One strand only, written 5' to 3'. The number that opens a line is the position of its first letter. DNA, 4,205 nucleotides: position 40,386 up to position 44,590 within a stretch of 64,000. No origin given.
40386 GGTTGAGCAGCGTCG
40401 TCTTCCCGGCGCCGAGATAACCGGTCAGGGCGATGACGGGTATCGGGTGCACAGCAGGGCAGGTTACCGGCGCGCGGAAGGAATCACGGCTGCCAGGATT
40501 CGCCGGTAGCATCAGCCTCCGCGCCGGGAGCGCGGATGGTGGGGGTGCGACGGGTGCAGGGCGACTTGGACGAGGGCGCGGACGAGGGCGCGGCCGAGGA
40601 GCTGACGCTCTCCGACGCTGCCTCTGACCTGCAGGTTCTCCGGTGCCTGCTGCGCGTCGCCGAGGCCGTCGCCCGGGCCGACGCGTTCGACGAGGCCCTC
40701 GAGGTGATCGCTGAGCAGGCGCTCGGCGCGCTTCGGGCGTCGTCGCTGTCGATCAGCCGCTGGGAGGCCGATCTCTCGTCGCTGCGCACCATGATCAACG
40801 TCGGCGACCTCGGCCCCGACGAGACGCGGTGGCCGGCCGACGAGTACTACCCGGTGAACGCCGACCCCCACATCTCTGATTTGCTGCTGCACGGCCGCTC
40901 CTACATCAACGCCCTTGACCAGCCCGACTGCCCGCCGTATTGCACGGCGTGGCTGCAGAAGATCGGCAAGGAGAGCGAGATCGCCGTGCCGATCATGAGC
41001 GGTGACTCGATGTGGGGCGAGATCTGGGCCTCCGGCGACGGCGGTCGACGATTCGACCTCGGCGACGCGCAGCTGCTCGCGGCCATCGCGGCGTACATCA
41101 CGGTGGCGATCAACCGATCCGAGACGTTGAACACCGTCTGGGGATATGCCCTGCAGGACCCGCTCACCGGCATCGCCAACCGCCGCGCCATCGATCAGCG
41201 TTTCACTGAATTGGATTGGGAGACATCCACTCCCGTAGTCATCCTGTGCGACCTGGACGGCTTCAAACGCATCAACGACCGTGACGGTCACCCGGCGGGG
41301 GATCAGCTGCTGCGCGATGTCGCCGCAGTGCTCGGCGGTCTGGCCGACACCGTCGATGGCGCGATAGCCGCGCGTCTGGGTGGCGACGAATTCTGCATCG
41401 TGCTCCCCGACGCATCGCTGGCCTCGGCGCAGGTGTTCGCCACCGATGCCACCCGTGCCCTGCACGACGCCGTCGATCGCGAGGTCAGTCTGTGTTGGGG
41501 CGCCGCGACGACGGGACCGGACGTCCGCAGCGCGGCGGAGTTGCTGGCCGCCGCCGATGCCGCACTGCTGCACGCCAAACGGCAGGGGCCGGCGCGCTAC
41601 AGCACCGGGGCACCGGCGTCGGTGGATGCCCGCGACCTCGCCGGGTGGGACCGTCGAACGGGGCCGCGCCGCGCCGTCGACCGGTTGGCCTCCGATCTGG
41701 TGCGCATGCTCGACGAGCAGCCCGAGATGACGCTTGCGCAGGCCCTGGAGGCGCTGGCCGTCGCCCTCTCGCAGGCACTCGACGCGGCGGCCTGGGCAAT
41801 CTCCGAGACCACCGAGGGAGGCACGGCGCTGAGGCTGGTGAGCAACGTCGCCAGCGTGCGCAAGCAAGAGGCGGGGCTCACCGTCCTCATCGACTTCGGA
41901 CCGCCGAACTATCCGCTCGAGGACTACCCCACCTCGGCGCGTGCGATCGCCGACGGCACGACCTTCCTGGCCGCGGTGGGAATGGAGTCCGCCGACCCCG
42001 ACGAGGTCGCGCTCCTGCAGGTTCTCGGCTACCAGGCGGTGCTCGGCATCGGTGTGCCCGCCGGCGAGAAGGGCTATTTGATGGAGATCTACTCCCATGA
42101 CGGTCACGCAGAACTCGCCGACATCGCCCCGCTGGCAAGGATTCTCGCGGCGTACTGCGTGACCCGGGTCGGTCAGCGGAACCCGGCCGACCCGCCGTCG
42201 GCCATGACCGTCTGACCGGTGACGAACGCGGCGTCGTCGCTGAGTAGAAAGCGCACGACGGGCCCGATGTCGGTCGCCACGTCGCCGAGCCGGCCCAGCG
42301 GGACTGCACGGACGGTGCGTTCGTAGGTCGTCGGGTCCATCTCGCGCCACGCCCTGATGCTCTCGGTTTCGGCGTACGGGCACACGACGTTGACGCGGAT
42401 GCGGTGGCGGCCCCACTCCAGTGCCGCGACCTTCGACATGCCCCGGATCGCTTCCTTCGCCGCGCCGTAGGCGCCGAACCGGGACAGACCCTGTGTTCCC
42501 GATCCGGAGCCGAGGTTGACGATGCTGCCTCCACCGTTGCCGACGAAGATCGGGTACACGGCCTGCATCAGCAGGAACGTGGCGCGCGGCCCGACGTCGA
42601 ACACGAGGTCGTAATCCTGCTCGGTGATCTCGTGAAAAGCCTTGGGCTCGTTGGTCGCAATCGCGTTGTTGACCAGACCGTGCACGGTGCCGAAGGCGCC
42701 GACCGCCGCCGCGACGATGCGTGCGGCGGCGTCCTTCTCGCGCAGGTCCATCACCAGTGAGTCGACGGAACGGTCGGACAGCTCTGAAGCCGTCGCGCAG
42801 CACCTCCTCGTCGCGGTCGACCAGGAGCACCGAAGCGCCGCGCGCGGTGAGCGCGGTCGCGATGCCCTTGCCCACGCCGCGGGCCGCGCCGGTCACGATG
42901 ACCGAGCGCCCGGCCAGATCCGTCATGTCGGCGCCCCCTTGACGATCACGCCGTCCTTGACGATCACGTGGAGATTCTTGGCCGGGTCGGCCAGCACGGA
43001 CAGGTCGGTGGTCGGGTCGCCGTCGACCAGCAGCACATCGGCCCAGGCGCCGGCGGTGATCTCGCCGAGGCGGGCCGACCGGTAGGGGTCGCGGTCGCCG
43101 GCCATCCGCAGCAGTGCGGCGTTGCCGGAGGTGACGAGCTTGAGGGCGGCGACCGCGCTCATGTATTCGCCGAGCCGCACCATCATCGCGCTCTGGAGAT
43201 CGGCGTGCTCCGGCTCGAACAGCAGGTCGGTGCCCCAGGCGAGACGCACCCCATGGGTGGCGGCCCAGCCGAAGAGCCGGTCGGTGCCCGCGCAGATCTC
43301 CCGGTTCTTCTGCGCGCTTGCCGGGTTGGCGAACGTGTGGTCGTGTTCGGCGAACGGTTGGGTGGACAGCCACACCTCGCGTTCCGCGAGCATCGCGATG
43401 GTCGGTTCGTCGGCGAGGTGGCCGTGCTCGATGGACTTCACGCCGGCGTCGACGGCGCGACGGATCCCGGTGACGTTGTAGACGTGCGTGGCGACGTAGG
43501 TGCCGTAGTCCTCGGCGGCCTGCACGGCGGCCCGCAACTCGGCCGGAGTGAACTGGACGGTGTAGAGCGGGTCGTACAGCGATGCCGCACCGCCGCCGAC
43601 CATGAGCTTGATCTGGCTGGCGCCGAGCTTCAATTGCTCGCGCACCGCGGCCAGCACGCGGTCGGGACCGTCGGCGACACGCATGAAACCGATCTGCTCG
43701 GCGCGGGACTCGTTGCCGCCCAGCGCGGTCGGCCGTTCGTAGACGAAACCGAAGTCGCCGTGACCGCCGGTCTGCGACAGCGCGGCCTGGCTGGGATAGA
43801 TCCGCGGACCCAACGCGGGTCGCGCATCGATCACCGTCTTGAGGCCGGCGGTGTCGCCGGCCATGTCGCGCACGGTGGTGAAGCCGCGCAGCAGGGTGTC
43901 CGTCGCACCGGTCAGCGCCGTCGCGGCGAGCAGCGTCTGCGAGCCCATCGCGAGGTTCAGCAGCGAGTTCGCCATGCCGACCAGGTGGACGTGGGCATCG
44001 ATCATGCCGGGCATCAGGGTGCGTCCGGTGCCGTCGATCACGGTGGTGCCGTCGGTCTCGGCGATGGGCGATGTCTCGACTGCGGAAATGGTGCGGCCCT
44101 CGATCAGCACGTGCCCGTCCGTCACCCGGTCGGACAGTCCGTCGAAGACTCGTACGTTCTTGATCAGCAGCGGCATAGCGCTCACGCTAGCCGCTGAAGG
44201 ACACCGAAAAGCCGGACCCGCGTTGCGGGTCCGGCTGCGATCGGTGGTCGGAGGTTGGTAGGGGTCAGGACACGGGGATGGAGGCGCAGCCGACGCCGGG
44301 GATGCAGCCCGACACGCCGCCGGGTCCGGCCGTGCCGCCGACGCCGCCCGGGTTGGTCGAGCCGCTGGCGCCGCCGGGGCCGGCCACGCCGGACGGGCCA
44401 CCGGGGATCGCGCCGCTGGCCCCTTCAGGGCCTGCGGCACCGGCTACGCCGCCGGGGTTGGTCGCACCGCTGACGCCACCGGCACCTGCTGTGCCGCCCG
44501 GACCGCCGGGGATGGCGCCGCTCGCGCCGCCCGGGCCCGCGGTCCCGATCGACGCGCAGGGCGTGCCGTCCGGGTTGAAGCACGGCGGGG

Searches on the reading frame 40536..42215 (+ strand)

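Call 34: search_protein_families(library=pfam, proteins=[window:40536-42215:+], max_evalue=0.001)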
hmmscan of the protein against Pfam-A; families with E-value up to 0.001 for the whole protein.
window:40536-42215:+ (559 aa): 3 families
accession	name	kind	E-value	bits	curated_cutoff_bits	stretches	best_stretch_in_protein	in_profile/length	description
PF00990.26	GGDEF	-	9.1e-29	100.7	23.8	1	205-351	1-158/161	Diguanylate cyclase, GGDEF domain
PF01590.32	GAF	-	3.7e-06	28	22.4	1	52-192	3-133/133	GAF domain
PF13185.12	GAF_2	-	8e-06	26.5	28.6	1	107-192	52-135/136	GAF domain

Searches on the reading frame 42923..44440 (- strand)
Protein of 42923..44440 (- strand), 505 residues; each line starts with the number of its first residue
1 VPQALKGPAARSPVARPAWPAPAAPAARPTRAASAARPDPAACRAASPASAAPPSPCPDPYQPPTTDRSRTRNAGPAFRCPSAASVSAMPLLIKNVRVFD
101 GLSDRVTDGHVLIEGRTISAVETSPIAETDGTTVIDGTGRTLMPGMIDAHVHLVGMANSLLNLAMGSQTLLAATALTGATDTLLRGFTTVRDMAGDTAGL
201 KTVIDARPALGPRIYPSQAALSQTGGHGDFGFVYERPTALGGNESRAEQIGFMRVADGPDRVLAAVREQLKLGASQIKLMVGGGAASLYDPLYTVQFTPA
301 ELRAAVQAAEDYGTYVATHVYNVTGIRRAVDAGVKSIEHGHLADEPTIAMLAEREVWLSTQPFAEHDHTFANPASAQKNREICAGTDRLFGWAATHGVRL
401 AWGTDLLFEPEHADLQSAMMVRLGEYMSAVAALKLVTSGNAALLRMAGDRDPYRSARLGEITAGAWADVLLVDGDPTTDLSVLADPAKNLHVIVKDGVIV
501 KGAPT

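Call 41: search_protein_families(library=pfam, proteins=[window:42923-44440:-], max_evalue=0.001)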
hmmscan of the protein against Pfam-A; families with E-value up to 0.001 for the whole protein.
window:42923-44440:- (505 aa): 2 families
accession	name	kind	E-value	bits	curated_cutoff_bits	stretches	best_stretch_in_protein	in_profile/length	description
PF01979.26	Amidohydro_1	-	1.1e-33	117.4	25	1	141-495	1-341/345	Amidohydrolase family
PF07969.17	Amidohydro_3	-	4.2e-13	50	29.7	2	271-500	227-466/472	Amidohydrolase family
